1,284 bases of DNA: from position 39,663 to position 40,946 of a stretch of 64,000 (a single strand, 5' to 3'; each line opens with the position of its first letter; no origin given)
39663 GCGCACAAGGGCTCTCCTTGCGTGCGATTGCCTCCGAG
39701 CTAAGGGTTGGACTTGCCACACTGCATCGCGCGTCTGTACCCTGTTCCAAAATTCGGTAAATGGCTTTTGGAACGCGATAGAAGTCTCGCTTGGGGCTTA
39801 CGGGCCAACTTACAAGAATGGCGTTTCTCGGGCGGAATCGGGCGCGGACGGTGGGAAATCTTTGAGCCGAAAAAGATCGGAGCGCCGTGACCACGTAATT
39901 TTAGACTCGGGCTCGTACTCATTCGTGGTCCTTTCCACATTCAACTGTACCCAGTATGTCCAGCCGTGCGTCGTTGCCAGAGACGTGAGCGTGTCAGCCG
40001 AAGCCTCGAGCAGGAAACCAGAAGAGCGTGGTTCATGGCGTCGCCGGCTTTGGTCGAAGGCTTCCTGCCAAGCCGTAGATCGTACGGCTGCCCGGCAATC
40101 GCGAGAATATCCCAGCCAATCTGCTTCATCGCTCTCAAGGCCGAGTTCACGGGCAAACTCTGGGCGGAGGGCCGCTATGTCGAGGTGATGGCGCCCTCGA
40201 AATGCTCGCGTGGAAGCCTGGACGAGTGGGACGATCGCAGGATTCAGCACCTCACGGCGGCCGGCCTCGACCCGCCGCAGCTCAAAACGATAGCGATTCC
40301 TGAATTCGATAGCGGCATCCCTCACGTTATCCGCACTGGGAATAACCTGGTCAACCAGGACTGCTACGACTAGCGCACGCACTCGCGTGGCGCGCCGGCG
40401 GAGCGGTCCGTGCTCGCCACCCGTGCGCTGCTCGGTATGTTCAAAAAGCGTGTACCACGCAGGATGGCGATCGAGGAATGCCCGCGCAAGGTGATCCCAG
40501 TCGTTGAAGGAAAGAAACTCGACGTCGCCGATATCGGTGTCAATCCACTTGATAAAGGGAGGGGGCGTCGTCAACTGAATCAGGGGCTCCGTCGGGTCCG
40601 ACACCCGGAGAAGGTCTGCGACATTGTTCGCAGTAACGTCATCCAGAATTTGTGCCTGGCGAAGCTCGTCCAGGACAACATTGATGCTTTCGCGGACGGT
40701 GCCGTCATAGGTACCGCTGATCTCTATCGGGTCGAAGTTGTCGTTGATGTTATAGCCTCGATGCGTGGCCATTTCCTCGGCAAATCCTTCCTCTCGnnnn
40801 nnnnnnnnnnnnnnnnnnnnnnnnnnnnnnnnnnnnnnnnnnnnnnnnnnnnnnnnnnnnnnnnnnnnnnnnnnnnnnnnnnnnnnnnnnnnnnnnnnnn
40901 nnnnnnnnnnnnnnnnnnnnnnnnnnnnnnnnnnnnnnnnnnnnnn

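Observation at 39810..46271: Giant NLR-like protein (~2150 aa): Cap4/Mrr-type nuclease head, NACHT-like NTPase, ~1700-aa uncharacterised tail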

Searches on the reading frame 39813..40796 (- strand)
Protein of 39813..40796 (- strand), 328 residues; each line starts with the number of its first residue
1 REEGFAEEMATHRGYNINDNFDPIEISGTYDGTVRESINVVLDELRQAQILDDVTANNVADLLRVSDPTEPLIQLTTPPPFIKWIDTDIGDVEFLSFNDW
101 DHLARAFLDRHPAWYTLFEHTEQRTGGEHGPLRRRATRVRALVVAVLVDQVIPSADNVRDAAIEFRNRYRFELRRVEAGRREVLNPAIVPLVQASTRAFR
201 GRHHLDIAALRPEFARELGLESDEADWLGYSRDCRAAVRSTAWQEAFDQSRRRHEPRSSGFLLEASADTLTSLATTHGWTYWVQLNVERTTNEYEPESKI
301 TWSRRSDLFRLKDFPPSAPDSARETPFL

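Call 73: search_protein_representatives(alignment_id=A6)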
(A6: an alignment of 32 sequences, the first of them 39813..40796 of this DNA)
Query: 32 sequences, 317 profile positions. Proteins with E-value up to 0.001 (for the whole library): 121; up to 1e-10: 97; up to 1e-30: 76. The best 121 are listed.
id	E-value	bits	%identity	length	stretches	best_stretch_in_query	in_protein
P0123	8.0e-112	389.9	-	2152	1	4-312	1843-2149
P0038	4.2e-111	387.5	-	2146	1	2-315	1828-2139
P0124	3.2e-110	384.6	-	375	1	2-316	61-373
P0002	7.8e-110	383.3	-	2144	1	2-316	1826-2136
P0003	2.8e-109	381.5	-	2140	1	2-315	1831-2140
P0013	9.9e-109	379.7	-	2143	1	2-315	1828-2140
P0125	1.1e-108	379.5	-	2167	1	2-316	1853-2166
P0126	6.1e-107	373.8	-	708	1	2-316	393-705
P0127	1.6e-106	372.5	-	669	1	2-314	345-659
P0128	2.2e-106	372.0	-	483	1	2-315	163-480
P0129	1.8e-104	365.7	-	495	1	2-315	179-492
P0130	8.1e-102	357.0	-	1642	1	3-315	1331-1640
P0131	2.2e-101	355.5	-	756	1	2-313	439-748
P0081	2.3e-101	355.5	-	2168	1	2-316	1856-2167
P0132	7.9e-101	353.7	-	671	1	2-315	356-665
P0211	5.1e-10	55.4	-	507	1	34-293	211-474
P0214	2.4e-08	49.8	-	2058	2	218-303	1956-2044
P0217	2.1e-07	46.8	-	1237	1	33-303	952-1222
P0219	1.3e-06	44.2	-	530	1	23-293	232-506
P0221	3.1e-06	42.9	-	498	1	56-296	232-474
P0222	5.0e-06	42.3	-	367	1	32-287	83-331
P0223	5.8e-06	42.0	-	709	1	34-299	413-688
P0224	8.9e-06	41.4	-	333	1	26-288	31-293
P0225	1.7e-05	40.5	-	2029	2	23-293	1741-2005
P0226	2.4e-05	40.0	-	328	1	34-290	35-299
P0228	4.4e-05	39.2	-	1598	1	26-312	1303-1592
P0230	6.7e-05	38.5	-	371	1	32-290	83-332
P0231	1.8e-04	37.1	-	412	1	5-295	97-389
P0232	2.9e-04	36.5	-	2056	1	35-293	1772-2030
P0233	5.3e-04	35.6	-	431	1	33-312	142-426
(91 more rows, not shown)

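Call 75: search_solved_structures(query=P0225, max_evalue=0.01)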
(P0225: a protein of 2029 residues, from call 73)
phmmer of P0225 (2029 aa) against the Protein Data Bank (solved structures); distinct sequences matched with E-value up to 0.01: 0.

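Call 76: search_protein_families(library=padloc, proteins=[P0214, P0225, P0232, P0228, P0217, P0211, P0222], max_evalue=0.001)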
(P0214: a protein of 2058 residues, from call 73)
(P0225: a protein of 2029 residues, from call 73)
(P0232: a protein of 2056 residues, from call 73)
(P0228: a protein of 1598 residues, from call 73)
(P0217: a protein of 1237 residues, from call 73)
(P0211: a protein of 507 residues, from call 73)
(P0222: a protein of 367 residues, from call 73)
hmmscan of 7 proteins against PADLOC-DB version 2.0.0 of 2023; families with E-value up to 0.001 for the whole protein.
P0214 (2058 aa): 11 families
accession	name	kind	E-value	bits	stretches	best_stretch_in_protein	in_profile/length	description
PDLC02159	Avs1b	-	1.2e-33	113.7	1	242-761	198-698/1924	-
PDLC02005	SAVED3--SAVED_PDDEXK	-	3.4e-22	76.6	1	12-199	15-206/483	-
PDLC00741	Effector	-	3.1e-20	70.1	1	9-211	12-221/489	Endonuclease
PDLC00752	Effector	-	4.1e-14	50.3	1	8-195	6-211/508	Endonuclease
PDLC02004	SAVED3--SAVED_PDDEXK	-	2.6e-11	41.3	1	11-198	9-207/490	-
PDLC03848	LmuA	-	5.3e-11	41.5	1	12-343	14-312/373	-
PDLC00737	Effector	-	9.7e-11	39.3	1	37-198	35-215/506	Endonuclease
PDLC02007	SAVED3--SAVED_PDDEXK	-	4.7e-10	36.8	1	12-198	10-200/485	-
PDLC00173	HamA1|HamA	-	0.00018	18.3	1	11-91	16-94/539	DUF1837 domain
PDLC00239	LmuA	-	0.00026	18.4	1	50-95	53-97/349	DUF4297 domain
PDLC00153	HamA1|HamA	-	0.00051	17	1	11-93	12-93/541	DUF1837 domain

P0225 (2029 aa): 5 families
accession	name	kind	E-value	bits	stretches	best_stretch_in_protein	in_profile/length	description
PDLC02159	Avs1b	-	9.1e-40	134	1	251-762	200-707/1924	-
PDLC00741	Effector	-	1.6e-18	64.5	1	5-188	6-195/489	Endonuclease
PDLC02005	SAVED3--SAVED_PDDEXK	-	1.6e-15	54.6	1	6-192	7-194/483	-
PDLC02007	SAVED3--SAVED_PDDEXK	-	1.9e-11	41.4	1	8-184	4-181/485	-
PDLC04140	mad8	-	0.00086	16.9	0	273-297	27-51/314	mads_8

P0232 (2056 aa): 8 families
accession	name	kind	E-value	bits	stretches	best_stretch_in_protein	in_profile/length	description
PDLC02159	Avs1b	-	1.4e-41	140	1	275-781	203-699/1924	-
PDLC00741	Effector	-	2.8e-20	70.3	1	32-254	10-240/489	Endonuclease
PDLC01173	STAND_TPR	-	1.1e-15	55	1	217-438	50-255/1114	"Predicted ATPase fused to Xre-HTH and TPR repeats domain, associated with cas1-less I-E system in Streptomyces"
PDLC03848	LmuA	-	3.1e-13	48.8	1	32-252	10-224/373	-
PDLC00752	Effector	-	7.2e-11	39.6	1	35-221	8-209/508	Endonuclease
PDLC02004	SAVED3--SAVED_PDDEXK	-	2.7e-08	31.3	1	65-252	39-236/490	-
PDLC00173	HamA1|HamA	-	5.5e-05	20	1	34-91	14-70/539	DUF1837 domain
PDLC00198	HamA2|HamA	-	7.1e-05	19.7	1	35-112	20-95/542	DUF1837 domain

P0228 (1598 aa): 1 family
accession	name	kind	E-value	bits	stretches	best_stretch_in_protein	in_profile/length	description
PDLC02159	Avs1b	-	4.9e-17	58.6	1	25-311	409-691/1924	-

P0217 (1237 aa): 0 families

P0211 (507 aa): 0 families

P0222 (367 aa): 0 families

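Call 77: search_protein_families(library=pfam, proteins=[P0211, P0219, P0221, P0222, P0223, P0224, P0226, P0230, P0231, P0233], max_evalue=0.01)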
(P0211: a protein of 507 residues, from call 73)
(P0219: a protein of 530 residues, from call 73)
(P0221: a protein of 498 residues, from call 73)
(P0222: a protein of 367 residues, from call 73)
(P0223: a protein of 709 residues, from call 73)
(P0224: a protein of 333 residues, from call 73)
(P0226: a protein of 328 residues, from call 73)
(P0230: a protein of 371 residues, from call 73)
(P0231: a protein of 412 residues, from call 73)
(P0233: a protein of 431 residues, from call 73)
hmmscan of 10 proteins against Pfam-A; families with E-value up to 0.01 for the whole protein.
P0211 (507 aa): 0 families

P0219 (530 aa): 0 families

P0221 (498 aa): 0 families

P0222 (367 aa): 0 families

P0223 (709 aa): 0 families

P0224 (333 aa): 0 families

P0226 (328 aa): 0 families

P0230 (371 aa): 0 families

P0231 (412 aa): 0 families

P0233 (431 aa): 0 families

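Call 79: find_encoding_contigs(protein=P0211, flank=8000, max_places=2)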
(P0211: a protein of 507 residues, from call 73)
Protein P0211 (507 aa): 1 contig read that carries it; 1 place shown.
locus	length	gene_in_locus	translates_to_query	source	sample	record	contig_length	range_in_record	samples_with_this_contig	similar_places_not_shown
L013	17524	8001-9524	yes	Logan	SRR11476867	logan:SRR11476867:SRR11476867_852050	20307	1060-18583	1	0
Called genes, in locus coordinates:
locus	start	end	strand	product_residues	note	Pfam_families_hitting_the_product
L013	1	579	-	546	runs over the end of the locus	?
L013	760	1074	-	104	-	-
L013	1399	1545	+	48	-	-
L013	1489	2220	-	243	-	-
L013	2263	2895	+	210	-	-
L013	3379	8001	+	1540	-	-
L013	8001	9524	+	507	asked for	-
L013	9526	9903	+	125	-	-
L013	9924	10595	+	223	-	-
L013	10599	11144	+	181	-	-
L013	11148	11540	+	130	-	-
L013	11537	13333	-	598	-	PF00239:Resolvase, PF07508:Recombinase, PF13408:Zn_ribbon_recom (faint)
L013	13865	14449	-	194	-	PF13730:HTH_36 (weak)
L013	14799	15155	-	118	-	-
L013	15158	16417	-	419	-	PF01555:N6_N4_Mtase (faint), PF01170:UPF0020 (faint), PF08241:Methyltransf_11 (faint), PF13649:Methyltransf_25 (faint)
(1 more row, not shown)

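Call 80: find_encoding_contigs(protein=P0222, flank=8000, max_places=2)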
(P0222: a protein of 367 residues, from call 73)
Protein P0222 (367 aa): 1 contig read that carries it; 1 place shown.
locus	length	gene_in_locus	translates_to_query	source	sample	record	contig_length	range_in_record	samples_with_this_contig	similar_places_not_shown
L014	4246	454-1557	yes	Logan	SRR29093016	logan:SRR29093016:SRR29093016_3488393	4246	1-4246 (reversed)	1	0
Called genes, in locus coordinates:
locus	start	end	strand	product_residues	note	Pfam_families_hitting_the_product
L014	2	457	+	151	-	?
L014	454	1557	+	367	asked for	-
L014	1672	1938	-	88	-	-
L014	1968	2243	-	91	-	-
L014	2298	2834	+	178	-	-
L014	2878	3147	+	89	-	-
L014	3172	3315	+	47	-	-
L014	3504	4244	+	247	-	?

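Call 84: search_solved_structures(query=A6, max_evalue=10, show_alignments=3)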
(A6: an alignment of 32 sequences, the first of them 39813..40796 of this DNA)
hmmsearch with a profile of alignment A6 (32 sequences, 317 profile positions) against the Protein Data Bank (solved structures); distinct sequences matched with E-value up to 10: 0.

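Call 85: search_protein_families(library=ncbifam, proteins=[P0225, P0232, P0214], max_evalue=0.01)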
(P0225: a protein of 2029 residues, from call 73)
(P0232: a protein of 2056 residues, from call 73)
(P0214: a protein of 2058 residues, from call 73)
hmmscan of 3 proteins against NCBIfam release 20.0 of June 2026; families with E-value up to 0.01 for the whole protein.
P0225 (2029 aa): 1 family
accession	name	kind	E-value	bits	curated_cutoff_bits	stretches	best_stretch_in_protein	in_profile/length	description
NF041810.1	Avs1b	equivalog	2.8e-34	117.6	1500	1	250-599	199-543/1931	AVAST type 1 anti-phage system protease Avs1b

P0232 (2056 aa): 1 family
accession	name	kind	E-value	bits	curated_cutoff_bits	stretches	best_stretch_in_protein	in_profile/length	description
NF041810.1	Avs1b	equivalog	1.7e-36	125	1500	1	279-802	207-719/1931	AVAST type 1 anti-phage system protease Avs1b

P0214 (2058 aa): 3 families
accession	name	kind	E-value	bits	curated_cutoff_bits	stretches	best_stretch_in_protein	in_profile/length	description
NF041810.1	Avs1b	equivalog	1.8e-26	91.8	1500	1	251-767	207-704/1931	AVAST type 1 anti-phage system protease Avs1b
NF042945.1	DUF4297_antiphage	equivalog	4.9e-05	22.5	300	1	48-190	36-166/400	DUF4297 family anti-phage-associated protein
NF010335.0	PRK13764.1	equivalog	0.0044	15.6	340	1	253-291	251-288/613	ATPase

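Call 98: search_solved_structures(query=P0232, max_evalue=1)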
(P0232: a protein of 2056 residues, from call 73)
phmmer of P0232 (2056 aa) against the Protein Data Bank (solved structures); distinct sequences matched with E-value up to 1: 1.
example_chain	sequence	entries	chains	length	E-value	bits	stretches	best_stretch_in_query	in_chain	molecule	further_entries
6geb_A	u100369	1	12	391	0.38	10.7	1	258-324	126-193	DotB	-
